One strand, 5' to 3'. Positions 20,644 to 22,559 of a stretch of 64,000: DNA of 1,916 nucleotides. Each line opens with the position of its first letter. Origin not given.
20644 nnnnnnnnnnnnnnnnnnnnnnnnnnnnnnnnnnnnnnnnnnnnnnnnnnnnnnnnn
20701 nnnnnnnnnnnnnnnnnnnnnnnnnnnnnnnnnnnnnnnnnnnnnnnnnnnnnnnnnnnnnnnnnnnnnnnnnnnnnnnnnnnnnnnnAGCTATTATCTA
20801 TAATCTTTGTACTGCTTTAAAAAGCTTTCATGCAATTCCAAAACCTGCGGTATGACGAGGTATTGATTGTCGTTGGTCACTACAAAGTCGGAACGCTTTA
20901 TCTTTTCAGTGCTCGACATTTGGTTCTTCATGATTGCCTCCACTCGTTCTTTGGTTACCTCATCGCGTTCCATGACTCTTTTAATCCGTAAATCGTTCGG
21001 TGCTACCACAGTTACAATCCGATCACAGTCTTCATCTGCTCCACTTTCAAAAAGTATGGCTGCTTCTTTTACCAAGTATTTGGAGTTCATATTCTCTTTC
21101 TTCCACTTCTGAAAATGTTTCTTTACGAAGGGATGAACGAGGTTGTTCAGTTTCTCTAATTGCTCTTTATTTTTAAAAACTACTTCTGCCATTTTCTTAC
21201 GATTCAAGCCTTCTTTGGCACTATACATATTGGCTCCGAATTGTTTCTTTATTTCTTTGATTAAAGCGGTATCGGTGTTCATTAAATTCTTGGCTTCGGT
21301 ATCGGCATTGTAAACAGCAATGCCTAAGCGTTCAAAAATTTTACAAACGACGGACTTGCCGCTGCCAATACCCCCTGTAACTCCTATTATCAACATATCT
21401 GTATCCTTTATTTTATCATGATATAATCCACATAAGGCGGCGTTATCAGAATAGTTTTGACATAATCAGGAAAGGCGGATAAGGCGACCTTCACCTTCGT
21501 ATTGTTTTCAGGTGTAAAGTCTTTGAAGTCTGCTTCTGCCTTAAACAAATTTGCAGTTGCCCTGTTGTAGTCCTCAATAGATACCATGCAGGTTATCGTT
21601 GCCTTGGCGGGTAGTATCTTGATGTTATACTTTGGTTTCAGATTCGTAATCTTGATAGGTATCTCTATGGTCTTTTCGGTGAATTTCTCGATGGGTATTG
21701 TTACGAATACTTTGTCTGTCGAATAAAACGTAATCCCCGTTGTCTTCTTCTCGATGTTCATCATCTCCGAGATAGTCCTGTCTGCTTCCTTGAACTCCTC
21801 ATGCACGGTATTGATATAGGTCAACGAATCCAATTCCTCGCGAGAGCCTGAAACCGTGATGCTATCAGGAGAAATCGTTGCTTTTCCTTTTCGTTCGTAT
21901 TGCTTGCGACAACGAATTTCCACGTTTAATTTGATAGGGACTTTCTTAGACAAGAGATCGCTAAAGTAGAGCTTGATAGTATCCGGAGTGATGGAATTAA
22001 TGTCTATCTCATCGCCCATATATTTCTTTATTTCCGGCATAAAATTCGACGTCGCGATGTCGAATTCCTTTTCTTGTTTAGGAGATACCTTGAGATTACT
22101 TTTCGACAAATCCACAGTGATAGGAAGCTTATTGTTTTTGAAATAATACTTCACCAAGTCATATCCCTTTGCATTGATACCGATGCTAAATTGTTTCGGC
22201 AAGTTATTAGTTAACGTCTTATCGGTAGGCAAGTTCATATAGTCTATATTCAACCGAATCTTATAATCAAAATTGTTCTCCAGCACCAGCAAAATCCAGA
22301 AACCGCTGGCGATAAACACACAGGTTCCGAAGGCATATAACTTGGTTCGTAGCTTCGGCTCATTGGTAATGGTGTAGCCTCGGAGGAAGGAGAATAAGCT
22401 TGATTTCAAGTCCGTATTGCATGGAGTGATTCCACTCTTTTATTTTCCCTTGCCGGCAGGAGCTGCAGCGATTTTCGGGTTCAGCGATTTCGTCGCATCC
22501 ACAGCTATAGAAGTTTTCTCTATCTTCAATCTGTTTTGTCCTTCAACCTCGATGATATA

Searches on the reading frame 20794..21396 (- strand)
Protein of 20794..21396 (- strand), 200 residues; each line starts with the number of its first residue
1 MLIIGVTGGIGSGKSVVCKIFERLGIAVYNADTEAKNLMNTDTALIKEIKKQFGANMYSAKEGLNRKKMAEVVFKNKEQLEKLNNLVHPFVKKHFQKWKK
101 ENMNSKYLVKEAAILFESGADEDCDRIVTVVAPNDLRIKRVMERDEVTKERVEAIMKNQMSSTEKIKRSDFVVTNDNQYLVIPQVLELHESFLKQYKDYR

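Call 44: search_protein_families(library=pfam, proteins=[window:20794-21396:-])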
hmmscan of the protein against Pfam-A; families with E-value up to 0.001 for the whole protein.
window:20794-21396:- (200 aa): 4 families
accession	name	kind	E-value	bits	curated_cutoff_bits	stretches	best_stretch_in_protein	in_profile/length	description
PF01121.26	CoaE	-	3.3e-51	174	27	1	2-178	1-177/180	Dephospho-CoA kinase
PF13238.12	AAA_18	-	2e-06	28.7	29.4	1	4-151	1-118/128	AAA domain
PF00485.24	PRK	-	1e-05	25.9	22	1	3-160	1-166/196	Phosphoribulokinase / Uridine kinase family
PF13189.12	Cytidylate_kin2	-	0.0008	20.1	28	0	3-159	1-146/176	Cytidylate kinase-like family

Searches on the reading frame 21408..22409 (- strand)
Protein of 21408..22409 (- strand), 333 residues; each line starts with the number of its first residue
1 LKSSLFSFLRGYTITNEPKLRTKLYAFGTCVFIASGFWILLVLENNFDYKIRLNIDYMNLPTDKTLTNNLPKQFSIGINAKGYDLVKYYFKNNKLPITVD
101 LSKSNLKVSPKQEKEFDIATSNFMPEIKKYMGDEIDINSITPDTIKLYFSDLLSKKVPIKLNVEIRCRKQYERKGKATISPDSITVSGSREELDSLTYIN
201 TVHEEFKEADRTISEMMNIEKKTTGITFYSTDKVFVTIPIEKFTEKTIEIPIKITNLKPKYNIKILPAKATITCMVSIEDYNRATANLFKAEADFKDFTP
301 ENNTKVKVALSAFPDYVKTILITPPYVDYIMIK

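Call 44: search_protein_families(library=pfam, proteins=[window:21408-22409:-])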
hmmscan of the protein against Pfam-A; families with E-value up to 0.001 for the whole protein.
window:21408-22409:- (333 aa): 1 family
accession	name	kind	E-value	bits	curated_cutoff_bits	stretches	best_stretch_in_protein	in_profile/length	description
PF07949.17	YbbR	-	2.5e-07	31.4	22.3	0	174-201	18-45/81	YbbR-like protein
